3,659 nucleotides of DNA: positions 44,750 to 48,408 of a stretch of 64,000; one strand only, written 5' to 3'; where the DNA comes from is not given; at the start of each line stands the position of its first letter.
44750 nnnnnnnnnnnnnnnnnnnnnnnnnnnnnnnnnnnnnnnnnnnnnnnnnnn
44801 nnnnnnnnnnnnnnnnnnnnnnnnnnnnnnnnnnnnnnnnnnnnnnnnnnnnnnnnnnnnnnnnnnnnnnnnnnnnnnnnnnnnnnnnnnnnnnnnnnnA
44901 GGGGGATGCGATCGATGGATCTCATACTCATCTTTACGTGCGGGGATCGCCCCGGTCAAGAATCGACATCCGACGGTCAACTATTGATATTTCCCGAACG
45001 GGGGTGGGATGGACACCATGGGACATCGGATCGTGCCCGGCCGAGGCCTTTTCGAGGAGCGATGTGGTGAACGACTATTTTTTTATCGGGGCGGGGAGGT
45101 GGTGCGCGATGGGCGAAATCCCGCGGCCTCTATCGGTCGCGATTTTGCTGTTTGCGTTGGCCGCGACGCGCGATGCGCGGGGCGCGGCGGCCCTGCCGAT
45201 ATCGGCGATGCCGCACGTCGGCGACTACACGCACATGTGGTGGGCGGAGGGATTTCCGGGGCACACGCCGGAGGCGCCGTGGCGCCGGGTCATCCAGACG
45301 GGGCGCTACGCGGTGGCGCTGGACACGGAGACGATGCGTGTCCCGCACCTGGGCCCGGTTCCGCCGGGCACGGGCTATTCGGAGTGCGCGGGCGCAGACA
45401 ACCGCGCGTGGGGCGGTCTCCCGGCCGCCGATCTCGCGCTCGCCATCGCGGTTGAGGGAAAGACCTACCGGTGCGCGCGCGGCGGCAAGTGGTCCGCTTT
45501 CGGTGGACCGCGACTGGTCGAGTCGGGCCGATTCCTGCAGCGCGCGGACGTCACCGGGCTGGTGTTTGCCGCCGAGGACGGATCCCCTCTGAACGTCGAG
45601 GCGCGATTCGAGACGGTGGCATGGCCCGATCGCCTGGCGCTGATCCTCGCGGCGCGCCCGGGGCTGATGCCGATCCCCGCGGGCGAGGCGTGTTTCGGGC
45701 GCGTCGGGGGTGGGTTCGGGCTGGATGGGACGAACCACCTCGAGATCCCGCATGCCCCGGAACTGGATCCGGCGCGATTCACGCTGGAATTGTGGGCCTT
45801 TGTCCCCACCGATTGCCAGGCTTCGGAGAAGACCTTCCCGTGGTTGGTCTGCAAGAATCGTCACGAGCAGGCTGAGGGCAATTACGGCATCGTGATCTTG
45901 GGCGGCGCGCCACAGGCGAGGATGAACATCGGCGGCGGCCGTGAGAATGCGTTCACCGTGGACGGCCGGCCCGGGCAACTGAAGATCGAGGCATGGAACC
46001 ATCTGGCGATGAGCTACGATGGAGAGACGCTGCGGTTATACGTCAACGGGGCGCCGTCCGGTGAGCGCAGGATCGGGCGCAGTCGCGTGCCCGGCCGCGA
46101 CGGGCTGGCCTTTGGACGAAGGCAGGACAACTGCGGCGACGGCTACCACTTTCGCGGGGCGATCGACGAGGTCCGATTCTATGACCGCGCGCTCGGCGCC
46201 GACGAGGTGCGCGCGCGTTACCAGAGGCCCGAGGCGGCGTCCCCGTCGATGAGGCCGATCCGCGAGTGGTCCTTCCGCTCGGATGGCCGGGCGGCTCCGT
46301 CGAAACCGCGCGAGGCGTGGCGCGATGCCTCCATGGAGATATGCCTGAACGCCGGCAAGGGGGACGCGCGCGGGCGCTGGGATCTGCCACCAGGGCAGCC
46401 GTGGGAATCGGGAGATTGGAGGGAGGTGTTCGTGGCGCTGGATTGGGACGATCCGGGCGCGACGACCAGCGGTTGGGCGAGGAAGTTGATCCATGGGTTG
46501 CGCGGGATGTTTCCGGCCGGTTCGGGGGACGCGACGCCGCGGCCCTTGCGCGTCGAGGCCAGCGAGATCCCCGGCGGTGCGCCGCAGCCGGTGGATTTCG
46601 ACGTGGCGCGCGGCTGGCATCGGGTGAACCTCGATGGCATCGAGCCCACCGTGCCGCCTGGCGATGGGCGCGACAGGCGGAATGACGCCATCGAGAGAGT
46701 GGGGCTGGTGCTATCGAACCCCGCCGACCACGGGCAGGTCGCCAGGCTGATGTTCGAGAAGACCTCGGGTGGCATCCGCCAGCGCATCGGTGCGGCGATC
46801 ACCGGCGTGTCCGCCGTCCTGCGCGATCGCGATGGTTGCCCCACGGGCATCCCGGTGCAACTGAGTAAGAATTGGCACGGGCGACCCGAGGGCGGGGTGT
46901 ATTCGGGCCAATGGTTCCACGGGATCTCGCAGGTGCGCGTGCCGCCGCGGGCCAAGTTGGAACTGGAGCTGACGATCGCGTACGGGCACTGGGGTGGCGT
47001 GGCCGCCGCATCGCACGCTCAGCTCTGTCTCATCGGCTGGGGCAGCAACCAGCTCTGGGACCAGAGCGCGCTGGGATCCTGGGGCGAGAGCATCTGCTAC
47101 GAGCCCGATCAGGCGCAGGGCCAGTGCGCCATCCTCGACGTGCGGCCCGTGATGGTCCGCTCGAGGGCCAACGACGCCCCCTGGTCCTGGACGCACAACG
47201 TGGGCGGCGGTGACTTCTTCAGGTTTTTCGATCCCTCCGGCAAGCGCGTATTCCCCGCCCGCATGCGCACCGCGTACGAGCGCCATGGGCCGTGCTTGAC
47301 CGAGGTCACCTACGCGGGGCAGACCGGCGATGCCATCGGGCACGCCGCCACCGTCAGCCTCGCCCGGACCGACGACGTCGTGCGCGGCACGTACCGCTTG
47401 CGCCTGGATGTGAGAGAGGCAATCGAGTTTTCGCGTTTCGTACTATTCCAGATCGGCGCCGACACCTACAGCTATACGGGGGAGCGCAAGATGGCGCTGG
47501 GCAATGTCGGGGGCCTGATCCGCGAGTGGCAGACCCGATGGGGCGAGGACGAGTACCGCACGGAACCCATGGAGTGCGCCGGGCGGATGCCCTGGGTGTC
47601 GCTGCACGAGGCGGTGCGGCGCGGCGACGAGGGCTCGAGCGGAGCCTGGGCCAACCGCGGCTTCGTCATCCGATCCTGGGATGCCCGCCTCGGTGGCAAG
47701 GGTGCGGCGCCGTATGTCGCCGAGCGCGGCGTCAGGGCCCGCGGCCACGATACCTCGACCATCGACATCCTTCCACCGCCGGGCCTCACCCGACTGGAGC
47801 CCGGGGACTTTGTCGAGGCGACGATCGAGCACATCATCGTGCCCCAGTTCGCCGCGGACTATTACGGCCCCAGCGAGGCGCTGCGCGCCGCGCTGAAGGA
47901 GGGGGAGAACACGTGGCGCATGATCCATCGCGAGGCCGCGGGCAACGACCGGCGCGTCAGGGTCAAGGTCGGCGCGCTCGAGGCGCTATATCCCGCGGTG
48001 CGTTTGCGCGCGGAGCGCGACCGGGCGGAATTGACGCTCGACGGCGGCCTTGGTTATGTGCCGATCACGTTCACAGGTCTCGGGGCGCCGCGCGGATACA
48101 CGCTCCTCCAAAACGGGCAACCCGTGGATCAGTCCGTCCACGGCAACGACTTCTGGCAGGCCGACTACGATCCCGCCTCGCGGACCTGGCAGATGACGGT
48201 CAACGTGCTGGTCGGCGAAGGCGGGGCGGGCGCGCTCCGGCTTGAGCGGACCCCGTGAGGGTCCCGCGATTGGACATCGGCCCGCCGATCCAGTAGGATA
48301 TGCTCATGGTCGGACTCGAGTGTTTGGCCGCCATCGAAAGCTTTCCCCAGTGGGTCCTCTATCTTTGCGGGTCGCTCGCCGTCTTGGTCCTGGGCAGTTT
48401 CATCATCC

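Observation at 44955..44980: Second leader motif: GGTCAA direct repeat spaced two helical turns apart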

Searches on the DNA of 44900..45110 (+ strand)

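Call 65: search_dna_similar(query=window:44900-45110:+, collection=plasmids, mode=distant, max_rows=10)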
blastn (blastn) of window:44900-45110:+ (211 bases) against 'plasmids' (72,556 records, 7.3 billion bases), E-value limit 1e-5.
No match.

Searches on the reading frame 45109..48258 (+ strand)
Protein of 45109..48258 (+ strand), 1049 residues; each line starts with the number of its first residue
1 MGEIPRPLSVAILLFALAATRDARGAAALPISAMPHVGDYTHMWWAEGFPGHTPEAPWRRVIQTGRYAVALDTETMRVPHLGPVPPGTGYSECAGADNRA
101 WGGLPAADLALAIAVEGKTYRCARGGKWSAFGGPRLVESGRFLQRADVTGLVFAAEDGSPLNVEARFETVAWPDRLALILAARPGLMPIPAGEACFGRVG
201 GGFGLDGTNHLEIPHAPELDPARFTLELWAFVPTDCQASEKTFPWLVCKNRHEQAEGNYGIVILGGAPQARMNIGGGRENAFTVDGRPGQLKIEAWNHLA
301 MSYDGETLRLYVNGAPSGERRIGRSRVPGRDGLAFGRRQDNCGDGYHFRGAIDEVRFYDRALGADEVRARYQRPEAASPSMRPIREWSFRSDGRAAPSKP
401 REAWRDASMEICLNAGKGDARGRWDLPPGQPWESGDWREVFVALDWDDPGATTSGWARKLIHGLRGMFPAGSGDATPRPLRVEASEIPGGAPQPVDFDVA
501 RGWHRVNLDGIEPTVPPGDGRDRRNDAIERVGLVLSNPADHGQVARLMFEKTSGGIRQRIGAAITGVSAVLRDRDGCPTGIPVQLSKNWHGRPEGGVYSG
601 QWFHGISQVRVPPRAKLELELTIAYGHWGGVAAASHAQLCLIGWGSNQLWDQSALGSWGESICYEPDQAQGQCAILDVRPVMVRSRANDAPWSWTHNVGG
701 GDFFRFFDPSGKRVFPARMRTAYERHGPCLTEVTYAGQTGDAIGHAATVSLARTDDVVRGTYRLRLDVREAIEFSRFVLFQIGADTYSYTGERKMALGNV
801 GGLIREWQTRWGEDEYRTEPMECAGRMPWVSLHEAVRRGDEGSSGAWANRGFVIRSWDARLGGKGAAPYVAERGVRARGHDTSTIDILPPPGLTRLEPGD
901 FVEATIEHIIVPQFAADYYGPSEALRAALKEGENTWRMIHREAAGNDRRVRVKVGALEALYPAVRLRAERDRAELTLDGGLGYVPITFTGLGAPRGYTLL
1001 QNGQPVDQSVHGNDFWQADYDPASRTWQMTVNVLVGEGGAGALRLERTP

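Call 28: search_protein_families(library=pfam, proteins=[window:45109-48258:+])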
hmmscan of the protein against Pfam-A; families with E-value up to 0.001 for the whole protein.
window:45109-48258:+ (1049 aa): 1 family
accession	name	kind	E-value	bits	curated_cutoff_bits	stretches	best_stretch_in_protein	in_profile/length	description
PF13385.13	Laminin_G_3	-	5.7e-24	85.4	27.6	1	206-367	2-150/151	Concanavalin A-like lectin/glucanases superfamily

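Call 43: find_homologous_proteins(query=window:45109-48258:+)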
Query window:45109-48258:+ (1049 aa): 441 proteins with E <= 0.001 among 8000 candidates; the best 120 are listed.
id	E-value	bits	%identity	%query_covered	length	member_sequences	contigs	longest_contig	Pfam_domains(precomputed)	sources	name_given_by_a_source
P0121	0.0e+0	2463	100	100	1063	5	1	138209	PF13385.14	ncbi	-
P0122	0.0e+0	2068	85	100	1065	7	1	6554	PF13385.14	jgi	jgi:hypothetical protein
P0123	0.0e+0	1838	75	98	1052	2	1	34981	PF13385.14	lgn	-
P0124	0.0e+0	1684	70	98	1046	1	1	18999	PF13385.14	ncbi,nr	ncbi:MAG: LamG domain-containing protein [Planctomycetota bacterium]|nr:LamG domain-containing prote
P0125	0.0e+0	1678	70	97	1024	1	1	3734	PF13385.14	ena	-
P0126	0.0e+0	1676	69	99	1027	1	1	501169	PF13385.14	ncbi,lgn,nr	ncbi:MAG: LamG domain-containing protein [Verrucomicrobia bacterium]|nr:LamG domain-containing prote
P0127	0.0e+0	1660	69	99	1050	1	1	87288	PF13385.14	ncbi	-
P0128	0.0e+0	1658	70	98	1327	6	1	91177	PF12850.13,PF13385.14,PF00149.34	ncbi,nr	ncbi:MAG TPA: metallophosphoesterase [Verrucomicrobiae bacterium]|nr:metallophosphoesterase [Verruco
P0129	0.0e+0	1657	70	97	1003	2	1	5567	PF13385.14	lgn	-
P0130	0.0e+0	1652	68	98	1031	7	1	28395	PF13385.14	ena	-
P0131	0.0e+0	1631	68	99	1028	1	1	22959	PF13385.14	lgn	-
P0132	0.0e+0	1631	69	97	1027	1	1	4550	PF13385.14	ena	-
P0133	0.0e+0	1629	68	98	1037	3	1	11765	PF13385.14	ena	-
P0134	0.0e+0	1629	70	97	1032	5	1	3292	PF13385.14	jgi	jgi:hypothetical protein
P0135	0.0e+0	1624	69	97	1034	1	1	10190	PF13385.14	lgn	-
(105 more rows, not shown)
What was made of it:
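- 45109..48258 (+): LamG (Laminin_G_3) protein gene downstream of site 2. The database call starts at GTG 45067. calls 28, 43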

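Call 44: find_encoding_contigs(protein=P0122, flank=10000, max_places=2)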
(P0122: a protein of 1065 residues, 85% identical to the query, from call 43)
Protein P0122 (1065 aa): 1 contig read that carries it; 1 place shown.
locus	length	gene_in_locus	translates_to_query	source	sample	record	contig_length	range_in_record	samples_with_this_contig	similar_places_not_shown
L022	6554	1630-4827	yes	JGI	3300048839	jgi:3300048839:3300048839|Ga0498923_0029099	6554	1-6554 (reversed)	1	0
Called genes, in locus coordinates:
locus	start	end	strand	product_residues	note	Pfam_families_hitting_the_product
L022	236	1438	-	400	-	-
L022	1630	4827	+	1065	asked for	PF13385:Laminin_G_3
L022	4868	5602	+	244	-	-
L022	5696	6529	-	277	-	PF14907:NTP_transf_5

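Call 45: find_encoding_contigs(protein=P0123, flank=10000, max_places=2)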
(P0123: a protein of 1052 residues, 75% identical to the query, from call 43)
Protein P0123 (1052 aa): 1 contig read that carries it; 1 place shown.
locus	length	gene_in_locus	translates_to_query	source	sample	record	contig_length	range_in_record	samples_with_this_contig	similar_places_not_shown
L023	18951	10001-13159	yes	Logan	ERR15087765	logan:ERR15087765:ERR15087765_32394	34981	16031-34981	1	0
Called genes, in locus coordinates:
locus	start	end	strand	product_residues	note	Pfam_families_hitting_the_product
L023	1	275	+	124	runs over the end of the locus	PF02627:CMD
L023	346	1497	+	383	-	-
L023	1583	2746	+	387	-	PF14885:GHL15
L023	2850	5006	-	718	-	PF00251:Glyco_hydro_32N, PF08244:Glyco_hydro_32C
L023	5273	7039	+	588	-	PF12708:Pect-lyase_RHGA_epim (faint), PF13229:Beta_helix (faint)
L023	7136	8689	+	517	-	PF03629:SASA (weak)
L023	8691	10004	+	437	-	PF05448:AXE1, PF00326:Peptidase_S9 (faint)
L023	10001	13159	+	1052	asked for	PF13385:Laminin_G_3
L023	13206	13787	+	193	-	-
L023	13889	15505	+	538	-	PF00206:Lyase_1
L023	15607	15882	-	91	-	-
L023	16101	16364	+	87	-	PF00884:Sulfatase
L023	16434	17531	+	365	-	PF00884:Sulfatase, PF16347:SGSH_C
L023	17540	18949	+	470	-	?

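Call 46: find_encoding_contigs(protein=P0127, flank=10000, max_places=2)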
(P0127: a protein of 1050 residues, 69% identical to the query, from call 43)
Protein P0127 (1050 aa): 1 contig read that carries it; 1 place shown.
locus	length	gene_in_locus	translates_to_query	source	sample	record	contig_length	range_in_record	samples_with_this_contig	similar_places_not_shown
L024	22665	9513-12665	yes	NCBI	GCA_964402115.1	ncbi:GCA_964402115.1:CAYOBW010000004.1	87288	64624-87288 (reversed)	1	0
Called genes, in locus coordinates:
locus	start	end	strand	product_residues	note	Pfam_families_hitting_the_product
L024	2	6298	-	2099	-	?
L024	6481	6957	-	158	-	PF20603:Bact_hydrolase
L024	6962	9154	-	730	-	-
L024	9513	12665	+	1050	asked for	PF13385:Laminin_G_3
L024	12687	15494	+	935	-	PF14307:Glyco_tran_WbsX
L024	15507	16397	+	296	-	PF06325:PrmA, PF05175:MTS, PF13489:Methyltransf_23 (weak), PF02475:TRM5-TYW2_MTfase (weak), PF13649:Methyltransf_25, PF13847:Methyltransf_31, PF08241:Methyltransf_11 (weak), PF08242:Methyltransf_12 (weak), +1 more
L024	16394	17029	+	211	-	PF10469:AKAP7_NLS, PF02834:LigT_PEase, PF13563:2_5_RNA_ligase2, PF02834:LigT_PEase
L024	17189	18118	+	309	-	PF12951:PATR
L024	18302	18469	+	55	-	-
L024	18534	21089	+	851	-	PF00884:Sulfatase, PF16347:SGSH_C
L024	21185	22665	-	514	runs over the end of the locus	-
